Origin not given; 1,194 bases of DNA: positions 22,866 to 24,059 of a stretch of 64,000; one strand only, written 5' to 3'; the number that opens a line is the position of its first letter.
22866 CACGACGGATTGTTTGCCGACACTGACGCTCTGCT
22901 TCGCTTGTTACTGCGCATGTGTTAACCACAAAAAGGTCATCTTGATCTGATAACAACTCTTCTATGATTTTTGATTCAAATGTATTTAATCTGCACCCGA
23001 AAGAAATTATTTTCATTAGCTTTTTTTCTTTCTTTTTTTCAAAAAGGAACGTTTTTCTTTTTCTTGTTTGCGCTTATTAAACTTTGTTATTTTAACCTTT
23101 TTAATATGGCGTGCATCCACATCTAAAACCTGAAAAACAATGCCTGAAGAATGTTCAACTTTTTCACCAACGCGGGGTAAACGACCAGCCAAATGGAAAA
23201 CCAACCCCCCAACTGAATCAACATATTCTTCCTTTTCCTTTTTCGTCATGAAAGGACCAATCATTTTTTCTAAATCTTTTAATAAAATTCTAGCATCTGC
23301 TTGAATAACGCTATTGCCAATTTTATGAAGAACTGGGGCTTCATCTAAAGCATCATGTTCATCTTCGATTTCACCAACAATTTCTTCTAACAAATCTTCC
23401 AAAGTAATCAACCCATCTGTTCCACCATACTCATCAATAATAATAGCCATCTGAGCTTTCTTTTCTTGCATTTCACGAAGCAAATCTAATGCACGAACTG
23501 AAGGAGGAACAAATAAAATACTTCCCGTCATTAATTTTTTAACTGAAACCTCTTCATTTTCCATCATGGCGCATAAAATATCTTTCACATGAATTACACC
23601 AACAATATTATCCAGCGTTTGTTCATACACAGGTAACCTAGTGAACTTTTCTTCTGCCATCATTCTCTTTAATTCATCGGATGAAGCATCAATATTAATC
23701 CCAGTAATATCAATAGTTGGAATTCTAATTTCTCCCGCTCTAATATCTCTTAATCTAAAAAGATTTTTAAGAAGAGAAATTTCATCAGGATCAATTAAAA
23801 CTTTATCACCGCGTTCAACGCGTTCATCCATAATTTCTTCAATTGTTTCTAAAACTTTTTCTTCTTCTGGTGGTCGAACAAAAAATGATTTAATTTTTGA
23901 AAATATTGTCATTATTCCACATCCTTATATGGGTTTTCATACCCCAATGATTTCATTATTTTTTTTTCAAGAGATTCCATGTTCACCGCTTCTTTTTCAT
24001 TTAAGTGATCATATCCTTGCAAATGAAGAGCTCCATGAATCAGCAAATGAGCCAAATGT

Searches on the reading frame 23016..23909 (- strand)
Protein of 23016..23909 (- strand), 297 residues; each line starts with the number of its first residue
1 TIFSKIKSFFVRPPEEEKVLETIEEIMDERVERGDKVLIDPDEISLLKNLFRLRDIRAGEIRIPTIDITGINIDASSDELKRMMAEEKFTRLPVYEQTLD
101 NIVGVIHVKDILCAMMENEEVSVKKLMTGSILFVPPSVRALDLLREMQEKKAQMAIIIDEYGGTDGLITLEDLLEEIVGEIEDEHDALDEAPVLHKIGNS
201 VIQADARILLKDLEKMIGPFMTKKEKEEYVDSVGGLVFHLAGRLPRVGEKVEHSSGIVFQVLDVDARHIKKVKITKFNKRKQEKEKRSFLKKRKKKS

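Call 26: search_protein_families(library=pfam, max_evalue=0.00001, proteins=[window:23016-23909:-])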
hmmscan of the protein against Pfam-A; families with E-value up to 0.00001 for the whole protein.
window:23016-23909:- (297 aa): 2 families
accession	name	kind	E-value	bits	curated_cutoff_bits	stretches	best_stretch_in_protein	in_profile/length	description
PF03471.22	CorC_HlyC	-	2.4e-15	56.7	27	1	196-276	2-79/81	Transporter associated domain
PF00571.33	CBS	-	9.2e-15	55.2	24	2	123-178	1-56/57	CBS domain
